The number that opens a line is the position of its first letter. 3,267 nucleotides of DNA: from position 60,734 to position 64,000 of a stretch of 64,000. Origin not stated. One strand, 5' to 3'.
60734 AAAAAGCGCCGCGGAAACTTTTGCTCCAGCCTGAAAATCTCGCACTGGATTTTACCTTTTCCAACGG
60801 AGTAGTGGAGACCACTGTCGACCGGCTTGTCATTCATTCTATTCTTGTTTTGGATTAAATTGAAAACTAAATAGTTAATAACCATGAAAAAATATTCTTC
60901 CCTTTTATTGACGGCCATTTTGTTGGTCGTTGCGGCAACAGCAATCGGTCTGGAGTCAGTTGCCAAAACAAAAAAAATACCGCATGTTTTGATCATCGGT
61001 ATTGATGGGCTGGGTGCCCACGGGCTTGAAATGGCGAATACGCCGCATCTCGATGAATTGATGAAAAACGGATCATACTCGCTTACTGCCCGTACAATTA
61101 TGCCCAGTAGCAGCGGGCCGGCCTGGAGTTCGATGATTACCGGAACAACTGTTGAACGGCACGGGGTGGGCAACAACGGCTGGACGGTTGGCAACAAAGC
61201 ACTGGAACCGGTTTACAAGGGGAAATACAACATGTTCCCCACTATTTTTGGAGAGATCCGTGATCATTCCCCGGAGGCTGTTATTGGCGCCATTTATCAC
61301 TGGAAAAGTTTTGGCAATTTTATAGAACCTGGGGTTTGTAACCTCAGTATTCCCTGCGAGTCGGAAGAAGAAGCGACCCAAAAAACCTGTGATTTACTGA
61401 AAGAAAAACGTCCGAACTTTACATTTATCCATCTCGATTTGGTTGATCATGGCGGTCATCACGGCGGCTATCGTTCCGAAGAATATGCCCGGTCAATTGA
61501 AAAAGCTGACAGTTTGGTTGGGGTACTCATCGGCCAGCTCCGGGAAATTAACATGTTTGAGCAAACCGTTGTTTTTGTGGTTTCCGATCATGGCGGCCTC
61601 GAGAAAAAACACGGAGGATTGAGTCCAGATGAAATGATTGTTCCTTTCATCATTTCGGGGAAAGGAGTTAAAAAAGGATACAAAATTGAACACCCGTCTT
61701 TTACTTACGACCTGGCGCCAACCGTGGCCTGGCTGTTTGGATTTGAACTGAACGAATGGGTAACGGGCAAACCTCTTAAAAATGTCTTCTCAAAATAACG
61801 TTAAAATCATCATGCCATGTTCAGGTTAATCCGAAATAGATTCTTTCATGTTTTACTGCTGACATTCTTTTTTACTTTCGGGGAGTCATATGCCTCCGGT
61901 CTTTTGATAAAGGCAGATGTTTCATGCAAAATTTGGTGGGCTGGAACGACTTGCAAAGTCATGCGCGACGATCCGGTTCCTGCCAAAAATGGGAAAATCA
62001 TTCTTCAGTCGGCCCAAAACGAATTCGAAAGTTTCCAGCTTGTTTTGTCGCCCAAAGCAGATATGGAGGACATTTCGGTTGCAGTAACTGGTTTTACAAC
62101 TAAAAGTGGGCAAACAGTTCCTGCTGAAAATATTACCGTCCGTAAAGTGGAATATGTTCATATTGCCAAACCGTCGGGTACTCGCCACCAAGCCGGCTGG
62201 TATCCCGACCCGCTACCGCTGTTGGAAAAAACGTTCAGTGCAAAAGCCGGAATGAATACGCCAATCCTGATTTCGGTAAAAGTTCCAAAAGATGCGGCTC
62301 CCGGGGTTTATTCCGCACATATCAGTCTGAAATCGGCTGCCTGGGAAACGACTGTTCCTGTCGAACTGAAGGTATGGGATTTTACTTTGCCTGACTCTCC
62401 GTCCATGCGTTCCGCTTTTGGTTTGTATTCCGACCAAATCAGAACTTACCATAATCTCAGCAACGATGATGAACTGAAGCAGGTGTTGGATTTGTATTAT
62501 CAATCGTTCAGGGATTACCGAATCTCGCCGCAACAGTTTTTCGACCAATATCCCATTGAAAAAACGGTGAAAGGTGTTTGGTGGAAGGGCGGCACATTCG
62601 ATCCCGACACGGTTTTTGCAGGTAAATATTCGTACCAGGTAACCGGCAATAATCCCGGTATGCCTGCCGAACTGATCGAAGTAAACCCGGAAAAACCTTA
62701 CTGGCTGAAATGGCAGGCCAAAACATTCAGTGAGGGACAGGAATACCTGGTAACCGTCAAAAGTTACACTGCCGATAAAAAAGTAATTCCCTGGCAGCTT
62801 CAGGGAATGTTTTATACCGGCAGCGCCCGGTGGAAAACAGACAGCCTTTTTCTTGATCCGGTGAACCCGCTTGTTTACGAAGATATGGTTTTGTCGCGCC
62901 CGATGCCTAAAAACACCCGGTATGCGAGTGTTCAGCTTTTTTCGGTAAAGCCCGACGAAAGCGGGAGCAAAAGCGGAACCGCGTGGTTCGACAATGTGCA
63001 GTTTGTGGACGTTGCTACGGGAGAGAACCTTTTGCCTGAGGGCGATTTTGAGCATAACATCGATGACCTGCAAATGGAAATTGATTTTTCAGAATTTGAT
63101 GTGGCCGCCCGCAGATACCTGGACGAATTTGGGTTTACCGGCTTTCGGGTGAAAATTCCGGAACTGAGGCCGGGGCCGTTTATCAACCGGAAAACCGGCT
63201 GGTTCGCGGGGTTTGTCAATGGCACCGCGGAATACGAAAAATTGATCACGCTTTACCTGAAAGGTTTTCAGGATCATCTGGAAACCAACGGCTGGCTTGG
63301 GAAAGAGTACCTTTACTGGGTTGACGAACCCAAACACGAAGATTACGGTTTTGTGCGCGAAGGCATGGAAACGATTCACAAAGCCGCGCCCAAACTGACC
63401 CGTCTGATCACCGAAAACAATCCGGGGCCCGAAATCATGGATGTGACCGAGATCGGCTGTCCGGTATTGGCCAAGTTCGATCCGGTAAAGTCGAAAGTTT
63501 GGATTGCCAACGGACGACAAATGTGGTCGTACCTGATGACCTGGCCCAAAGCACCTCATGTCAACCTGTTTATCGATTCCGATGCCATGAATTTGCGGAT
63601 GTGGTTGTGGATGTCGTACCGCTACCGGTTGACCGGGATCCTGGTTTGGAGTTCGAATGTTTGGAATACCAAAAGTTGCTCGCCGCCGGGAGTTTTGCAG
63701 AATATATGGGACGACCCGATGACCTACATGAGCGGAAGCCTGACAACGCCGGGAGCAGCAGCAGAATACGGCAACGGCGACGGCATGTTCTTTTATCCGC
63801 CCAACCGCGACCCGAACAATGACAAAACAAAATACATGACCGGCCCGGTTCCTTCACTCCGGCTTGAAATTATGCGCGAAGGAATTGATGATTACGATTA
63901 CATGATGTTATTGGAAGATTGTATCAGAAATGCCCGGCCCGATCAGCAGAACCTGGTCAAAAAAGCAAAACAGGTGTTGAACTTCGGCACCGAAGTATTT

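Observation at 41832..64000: PUL that combines rhamnosidase and other glycosidases with three different secreted phosphoesterases; possible phosphodiester-containing glycan target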

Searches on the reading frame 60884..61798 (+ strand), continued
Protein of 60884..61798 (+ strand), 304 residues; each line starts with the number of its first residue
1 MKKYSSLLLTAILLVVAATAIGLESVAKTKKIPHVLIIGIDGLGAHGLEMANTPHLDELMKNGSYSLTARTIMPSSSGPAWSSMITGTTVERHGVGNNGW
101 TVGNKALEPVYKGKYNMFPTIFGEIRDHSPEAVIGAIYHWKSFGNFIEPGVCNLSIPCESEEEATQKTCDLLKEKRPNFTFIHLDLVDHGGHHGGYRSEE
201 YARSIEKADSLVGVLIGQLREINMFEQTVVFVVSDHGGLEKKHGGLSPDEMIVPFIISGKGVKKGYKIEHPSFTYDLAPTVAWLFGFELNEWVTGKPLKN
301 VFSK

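Call 61: fold_search(model_id=the predicted structure, library=pdb)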
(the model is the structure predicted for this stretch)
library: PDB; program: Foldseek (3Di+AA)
matches with E <= 10: 973; with E <= 0.001: 482
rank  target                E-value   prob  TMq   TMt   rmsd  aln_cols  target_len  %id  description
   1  9fo1                  2.7e-17  1.00  0.69  0.48   6.4       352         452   18  Family S1_16 sulfatase from metagenomic dataset AMOR (released 2025-01-22)
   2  5veo_A                2.5e-16  1.00  0.76  0.62   4.1       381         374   17  Murine ectonucleotide pyrophosphatase / phosphodiesterase 5 (ENPP5, NPP5), inactive (T72A), in complex with AMP (released 2017-09-20)
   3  5ven_A                4.1e-16  1.00  0.75  0.60   4.2       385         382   16  Murine ectonucleotide pyrophosphatase / phosphodiesterase 5 (ENPP5, NPP5) (released 2017-09-20)
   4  5tcd_A                4.1e-16  1.00  0.71  0.56   4.6       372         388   13  Human alkaline sphingomyelinase (ENPP7) in complex with phosphocholine (released 2017-03-22)
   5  2gsn_A                4.1e-16  1.00  0.73  0.59   4.2       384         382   15  Structure of Xac Nucleotide Pyrophosphatase/Phosphodiesterase (released 2006-08-01)
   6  5ven_B                4.6e-16  1.00  0.74  0.61   4.2       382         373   16  Murine ectonucleotide pyrophosphatase / phosphodiesterase 5 (ENPP5, NPP5) (released 2017-09-20)
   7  7n1s_B                5.2e-16  1.00  0.74  0.59   4.0       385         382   15  Crystal Structure Analysis of Xac Nucleotide Pyrophosphatase/Phosphodiesterase (released 2022-06-01)
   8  7mw8_B                7.1e-16  1.00  0.73  0.59   4.5       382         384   15  Crystal Structure Analysis of Xac Nucleotide Pyrophosphatase/Phosphodiesterase (released 2022-05-18)
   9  6f2y_A                1.1e-15  1.00  0.75  0.33   4.5       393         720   15  Crystal structure of ectonucleotide phosphodiesterase/pyrophosphatase-3 (NPP3) in complex with Ap4A (released 2018-08-01)
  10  7mw8_D                1.2e-15  1.00  0.74  0.60   4.1       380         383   16  Crystal Structure Analysis of Xac Nucleotide Pyrophosphatase/Phosphodiesterase (released 2022-05-18)
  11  7n1s_A                1.3e-15  1.00  0.75  0.61   4.0       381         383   15  Crystal Structure Analysis of Xac Nucleotide Pyrophosphatase/Phosphodiesterase (released 2022-06-01)
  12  6f2v_A                1.4e-15  1.00  0.77  0.34   4.4       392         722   14  Crystal structure of ectonucleotide phosphodiesterase/pyrophosphatase-3 (NPP3) in complex with AMP (released 2018-08-01)
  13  6wev_BbB              1.6e-15  1.00  0.77  0.31   4.3       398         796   16  Crystal structures of human E-NPP 1: bound to N-{[1-(6,7-dimethoxy-5,8-dihydroquinazolin-4-yl)piperidin-4-yl]methyl} (released 2020-09-09)
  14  7mw8_C                2.1e-15  1.00  0.75  0.60   4.3       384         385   15  Crystal Structure Analysis of Xac Nucleotide Pyrophosphatase/Phosphodiesterase (released 2022-05-18)
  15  3ed4_B                2.1e-15  1.00  0.68  0.45  12.7       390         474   17  Crystal structure of putative arylsulfatase from escherichia coli (released 2008-09-16)
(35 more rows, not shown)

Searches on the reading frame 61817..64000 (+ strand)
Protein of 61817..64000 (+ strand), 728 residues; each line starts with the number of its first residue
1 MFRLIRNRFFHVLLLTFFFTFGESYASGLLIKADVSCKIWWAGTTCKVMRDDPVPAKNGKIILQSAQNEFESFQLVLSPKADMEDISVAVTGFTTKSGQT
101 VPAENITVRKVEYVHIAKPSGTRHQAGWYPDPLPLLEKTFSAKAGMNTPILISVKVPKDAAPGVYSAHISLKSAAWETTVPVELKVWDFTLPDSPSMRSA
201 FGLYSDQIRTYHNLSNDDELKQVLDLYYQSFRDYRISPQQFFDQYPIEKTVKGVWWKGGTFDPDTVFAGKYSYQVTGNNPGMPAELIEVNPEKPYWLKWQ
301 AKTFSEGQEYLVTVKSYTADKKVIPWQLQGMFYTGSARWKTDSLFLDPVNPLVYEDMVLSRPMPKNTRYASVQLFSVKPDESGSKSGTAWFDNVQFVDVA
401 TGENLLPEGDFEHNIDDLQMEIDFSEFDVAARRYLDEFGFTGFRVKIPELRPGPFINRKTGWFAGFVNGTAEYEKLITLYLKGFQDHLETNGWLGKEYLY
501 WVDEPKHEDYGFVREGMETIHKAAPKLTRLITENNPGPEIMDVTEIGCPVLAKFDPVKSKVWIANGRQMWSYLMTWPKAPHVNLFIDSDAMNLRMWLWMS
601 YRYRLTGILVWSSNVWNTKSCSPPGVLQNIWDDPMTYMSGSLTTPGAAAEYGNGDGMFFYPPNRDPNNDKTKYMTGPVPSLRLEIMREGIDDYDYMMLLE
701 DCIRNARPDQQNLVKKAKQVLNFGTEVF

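Call 5: search_protein_families(library=pfam, proteins=[window:61817-64000:+], max_evalue=0.01)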
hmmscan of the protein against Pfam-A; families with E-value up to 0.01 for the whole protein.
window:61817-64000:+ (728 aa): 3 families
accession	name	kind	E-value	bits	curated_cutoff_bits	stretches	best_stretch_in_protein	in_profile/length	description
PF13320.12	GH123_cat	-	4.1e-21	76.1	23.1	1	468-698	126-323/324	Glycoside hydrolase 123, catalytic domain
PF22680.2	Glyco_hydro_123_N_2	-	1.7e-10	41.4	27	1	67-172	29-141/142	Glycoside hydrolase 123 N-terminal domain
PF19543.5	GH123_N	-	3e-06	25.8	22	1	60-193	192-312/969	Glycoside hydrolase 123, N-terminal domain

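Call 8: search_protein_families(library=ncbifam, proteins=[window:61817-64000:+], max_evalue=0.01)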
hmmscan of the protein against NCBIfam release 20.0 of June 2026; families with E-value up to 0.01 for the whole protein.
window:61817-64000:+ (728 aa): 0 families

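Call 13: search_solved_structures(query=window:61817-64000:+, max_evalue=0.01)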
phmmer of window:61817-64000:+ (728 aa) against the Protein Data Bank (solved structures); distinct sequences matched with E-value up to 0.01: 5.
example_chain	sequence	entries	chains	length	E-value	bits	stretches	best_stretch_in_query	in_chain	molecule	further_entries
8k2j_A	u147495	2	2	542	3.1e-24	88.2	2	442-620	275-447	Oligosaccharide/Monosaccharide-releasing beta-N-acetylgalactosaminidase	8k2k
8k2f_A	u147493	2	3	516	3.8e-23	84.6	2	35-262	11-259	Oligosaccharide-releasing beta-N-acetylgalactosaminidase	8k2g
8p4l_A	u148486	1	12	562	1.5e-10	42.9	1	467-661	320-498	Beta-N-acetylgalactosaminidase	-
8q8h_A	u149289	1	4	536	2.5e-10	42.2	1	467-661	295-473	beta-D-GalNAcase from Niabella aurantiaca DSM 17617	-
8k2h_B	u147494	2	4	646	6.7e-10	40.8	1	560-709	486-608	Oligosaccharide/Monosaccharide-releasing beta-N-acetylhexosaminidase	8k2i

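Call 65: search_solved_structures(query=window:61817-64000:+, max_evalue=1e-15, show_alignments=1)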
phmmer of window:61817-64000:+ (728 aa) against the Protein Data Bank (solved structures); distinct sequences matched with E-value up to 1e-15: 2.
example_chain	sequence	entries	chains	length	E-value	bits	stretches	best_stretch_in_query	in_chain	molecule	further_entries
8k2j_A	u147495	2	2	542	3.1e-24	88.2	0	442-620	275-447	Oligosaccharide/Monosaccharide-releasing beta-N-acetylgalactosaminidase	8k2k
8k2f_A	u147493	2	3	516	3.8e-23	84.6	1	35-262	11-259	Oligosaccharide-releasing beta-N-acetylgalactosaminidase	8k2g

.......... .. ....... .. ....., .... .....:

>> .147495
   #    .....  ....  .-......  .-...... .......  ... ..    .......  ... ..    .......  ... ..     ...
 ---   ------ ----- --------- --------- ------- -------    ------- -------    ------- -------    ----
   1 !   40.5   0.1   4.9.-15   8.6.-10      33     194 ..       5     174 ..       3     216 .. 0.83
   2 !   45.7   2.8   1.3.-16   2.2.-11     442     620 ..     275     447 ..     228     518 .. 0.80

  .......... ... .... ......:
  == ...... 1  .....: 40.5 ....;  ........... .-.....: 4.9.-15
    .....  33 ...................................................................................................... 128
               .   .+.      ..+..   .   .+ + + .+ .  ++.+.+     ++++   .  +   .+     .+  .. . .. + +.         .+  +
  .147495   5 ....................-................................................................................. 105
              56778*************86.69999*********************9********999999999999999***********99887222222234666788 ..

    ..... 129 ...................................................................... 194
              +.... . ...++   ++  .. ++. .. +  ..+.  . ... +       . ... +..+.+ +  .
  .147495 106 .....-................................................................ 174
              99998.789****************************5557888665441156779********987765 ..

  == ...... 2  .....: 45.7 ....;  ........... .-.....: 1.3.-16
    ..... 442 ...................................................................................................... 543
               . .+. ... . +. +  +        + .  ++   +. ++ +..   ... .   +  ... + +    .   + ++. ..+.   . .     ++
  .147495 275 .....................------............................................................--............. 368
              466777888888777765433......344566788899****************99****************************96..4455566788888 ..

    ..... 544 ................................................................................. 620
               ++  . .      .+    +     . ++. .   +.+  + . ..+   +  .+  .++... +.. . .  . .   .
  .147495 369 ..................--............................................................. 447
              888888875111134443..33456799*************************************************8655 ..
